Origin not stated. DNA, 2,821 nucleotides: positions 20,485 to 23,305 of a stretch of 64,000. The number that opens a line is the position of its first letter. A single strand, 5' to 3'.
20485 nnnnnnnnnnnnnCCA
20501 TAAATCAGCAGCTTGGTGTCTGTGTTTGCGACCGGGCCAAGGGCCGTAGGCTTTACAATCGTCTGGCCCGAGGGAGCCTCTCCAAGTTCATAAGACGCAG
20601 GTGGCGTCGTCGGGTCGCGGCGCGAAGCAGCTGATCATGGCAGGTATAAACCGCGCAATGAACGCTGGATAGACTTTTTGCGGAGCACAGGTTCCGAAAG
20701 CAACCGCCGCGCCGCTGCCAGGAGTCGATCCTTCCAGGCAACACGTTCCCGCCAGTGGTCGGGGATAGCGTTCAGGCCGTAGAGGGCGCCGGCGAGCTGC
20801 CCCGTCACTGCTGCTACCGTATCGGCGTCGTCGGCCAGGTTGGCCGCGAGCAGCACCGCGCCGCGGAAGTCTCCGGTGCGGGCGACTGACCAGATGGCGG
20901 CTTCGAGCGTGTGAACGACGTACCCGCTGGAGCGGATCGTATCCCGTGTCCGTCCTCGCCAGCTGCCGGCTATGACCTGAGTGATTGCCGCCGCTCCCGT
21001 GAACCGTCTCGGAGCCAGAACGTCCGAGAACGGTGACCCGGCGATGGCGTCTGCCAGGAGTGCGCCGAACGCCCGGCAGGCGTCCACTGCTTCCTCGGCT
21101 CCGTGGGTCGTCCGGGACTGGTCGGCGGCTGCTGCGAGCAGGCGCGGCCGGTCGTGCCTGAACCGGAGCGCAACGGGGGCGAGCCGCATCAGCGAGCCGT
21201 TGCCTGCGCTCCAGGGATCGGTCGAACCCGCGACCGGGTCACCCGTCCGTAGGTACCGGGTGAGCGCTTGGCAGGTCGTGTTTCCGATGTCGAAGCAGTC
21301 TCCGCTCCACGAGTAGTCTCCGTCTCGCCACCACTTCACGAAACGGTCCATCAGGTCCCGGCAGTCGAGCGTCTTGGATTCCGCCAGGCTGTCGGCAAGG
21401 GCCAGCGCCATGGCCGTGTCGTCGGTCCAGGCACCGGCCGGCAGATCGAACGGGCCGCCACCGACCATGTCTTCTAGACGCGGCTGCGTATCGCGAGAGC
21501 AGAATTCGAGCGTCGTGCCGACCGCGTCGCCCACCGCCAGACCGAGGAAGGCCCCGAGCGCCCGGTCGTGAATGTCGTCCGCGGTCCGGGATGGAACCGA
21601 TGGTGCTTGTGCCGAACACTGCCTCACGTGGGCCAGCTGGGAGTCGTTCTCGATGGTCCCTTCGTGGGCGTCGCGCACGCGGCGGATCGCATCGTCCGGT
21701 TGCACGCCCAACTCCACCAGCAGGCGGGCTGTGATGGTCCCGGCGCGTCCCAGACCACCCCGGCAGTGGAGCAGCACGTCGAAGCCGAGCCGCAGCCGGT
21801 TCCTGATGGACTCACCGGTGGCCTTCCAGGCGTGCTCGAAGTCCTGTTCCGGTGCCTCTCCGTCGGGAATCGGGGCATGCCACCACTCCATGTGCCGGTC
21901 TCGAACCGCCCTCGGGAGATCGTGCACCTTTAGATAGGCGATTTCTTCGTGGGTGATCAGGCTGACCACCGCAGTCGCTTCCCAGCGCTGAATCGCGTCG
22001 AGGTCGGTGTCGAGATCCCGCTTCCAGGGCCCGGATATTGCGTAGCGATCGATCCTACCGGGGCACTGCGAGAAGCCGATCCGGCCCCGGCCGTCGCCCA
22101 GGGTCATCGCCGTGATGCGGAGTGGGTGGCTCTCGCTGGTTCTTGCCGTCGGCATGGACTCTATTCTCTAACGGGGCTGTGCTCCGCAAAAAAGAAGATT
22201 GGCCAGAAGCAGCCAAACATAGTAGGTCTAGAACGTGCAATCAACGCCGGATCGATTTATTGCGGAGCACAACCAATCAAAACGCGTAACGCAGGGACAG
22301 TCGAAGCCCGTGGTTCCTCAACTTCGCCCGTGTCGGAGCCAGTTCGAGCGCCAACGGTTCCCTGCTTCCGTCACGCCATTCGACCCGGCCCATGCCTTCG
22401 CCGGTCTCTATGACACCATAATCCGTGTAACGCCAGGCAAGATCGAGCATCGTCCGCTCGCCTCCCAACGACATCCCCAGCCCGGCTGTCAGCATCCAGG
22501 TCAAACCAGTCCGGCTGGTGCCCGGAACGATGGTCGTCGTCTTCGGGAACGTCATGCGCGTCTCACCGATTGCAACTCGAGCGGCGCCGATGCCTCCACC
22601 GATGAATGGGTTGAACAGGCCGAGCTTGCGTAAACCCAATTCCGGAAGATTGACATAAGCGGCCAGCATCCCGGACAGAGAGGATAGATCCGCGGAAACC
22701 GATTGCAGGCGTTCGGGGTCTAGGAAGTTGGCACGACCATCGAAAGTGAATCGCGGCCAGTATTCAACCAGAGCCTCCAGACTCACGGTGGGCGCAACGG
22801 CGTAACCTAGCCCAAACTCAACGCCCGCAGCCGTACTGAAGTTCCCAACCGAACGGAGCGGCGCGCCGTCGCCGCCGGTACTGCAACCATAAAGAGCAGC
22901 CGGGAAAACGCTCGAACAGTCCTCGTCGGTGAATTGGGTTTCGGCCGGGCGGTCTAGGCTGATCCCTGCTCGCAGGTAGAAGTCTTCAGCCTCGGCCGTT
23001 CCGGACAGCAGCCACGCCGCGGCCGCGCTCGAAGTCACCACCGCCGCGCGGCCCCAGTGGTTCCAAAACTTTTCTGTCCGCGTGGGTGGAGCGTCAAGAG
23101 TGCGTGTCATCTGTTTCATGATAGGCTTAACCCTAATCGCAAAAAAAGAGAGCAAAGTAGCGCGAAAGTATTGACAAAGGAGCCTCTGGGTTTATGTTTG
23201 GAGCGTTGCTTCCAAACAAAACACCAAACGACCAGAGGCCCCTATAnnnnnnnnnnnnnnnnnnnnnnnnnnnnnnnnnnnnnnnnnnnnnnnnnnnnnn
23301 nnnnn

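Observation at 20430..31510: Two copies of a PTP-like phosphatase / ADP-ribosylglycohydrolase fusion gene in 1.8-kb direct repeats bracketing the large orphan ORF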

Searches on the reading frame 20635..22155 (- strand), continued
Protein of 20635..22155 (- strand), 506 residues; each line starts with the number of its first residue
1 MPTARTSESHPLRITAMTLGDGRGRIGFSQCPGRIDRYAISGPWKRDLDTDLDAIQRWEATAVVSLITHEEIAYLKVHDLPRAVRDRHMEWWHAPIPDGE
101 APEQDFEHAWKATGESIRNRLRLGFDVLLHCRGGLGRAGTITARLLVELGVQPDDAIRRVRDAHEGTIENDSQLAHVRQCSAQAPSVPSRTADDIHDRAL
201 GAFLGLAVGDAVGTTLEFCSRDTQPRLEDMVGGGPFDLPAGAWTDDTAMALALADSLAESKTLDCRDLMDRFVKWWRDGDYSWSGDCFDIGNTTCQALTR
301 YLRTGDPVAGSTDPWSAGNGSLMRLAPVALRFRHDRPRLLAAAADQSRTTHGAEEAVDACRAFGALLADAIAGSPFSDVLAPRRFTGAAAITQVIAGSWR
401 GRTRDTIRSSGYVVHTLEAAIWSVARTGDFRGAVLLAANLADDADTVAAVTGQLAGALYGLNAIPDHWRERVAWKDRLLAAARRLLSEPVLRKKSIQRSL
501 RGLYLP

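Call 17: find_encoding_contigs(protein=P0078, flank=8000, max_places=2)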
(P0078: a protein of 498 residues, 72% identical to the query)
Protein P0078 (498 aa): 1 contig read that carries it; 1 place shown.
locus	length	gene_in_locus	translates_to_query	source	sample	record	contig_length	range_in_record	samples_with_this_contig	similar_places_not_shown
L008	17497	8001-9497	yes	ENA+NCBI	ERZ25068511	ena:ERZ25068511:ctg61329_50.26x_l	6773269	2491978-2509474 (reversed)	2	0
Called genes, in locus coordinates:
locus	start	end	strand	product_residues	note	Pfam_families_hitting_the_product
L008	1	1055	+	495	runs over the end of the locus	-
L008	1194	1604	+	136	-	PF04248:NTP_transf_9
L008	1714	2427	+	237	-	PF04542:Sigma70_r2 (weak)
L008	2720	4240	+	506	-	PF00069:Pkinase, PF07714:PK_Tyr_Ser-Thr, PF01636:APH (faint), PF03109:ABC1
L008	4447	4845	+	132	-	-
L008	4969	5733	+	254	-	PF02585:PIG-L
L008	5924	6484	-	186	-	PF13707:RloB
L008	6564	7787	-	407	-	PF02463:SMC_N (faint), PF13175:AAA_15 (faint), PF13304:AAA_21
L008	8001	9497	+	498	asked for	PF05706:CDKN3 (weak), PF22784:PTP-SAK, PF22785:Tc-R-P (weak), PF03747:ADP_ribosyl_GH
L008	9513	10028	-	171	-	-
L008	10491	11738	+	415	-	PF04545:Sigma70_r4 (faint), PF08281:Sigma70_r4_2 (weak), PF13384:HTH_23 (faint), PF00665:rve (weak), PF22483:Mu-transpos_C_2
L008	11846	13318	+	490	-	PF22483:Mu-transpos_C_2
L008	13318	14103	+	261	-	PF01695:IstB_IS21, PF00308:Bac_DnaA (weak)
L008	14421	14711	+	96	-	-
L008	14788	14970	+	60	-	-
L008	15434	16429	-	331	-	PF02899:Phage_int_SAM_1 (weak), PF00589:Phage_integrase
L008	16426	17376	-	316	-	PF00589:Phage_integrase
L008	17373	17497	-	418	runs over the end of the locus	PF02899:Phage_int_SAM_1 (faint), PF00589:Phage_integrase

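Call 69: find_encoding_contigs(protein=window:20635-22155:-, flank=2000, max_places=4)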
Protein window:20635-22155:- (506 aa): 2 contigs read that carry it; 1 place shown.
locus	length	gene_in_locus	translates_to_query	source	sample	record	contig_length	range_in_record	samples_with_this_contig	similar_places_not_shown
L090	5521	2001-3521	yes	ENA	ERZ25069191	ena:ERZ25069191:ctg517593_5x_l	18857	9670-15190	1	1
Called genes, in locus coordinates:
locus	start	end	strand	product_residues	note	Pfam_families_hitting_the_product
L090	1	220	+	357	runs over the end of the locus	PF13565:HTH_32 (weak), PF13276:HTH_21, PF13683:rve_3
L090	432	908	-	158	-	PF13701:DDE_Tnp_1_4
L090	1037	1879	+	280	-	PF13505:OMP_b-brl (weak)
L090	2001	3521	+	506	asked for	PF22784:PTP-SAK, PF22785:Tc-R-P (weak), PF03747:ADP_ribosyl_GH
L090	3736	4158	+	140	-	-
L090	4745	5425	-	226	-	-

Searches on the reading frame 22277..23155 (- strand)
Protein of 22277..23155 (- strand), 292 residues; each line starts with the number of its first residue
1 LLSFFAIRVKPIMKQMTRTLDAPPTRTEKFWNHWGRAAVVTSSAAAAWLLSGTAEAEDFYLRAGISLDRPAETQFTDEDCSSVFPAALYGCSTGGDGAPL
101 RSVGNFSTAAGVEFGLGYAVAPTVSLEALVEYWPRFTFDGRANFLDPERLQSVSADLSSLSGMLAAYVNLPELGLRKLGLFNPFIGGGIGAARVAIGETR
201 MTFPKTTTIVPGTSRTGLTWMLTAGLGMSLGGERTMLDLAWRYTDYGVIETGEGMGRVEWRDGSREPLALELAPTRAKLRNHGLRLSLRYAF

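Call 7: search_protein_families(library=pfam, proteins=[window:22277-23155:-], max_evalue=0.01)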
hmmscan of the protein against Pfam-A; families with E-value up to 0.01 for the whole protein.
window:22277-23155:- (292 aa): 1 family
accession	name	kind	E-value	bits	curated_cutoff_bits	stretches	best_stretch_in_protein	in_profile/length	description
PF13505.12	OMP_b-brl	-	3e-07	31.2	28.7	1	46-292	14-175/175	Outer membrane protein beta-barrel domain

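Call 8: search_protein_families(library=ncbifam, proteins=[window:22277-23155:-], max_evalue=0.01)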
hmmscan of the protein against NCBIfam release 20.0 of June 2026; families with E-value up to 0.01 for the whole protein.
window:22277-23155:- (292 aa): 1 family
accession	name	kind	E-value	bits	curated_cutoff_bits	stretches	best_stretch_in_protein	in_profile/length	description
NF052636.1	Rick_Adr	subfamily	2.8e-06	27.1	210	1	108-251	55-194/224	adhesin Adr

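Call 10: search_protein_families(library=padloc, proteins=[window:22277-23155:-], max_evalue=0.01)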
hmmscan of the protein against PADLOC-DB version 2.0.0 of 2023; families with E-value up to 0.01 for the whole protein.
window:22277-23155:- (292 aa): 0 families
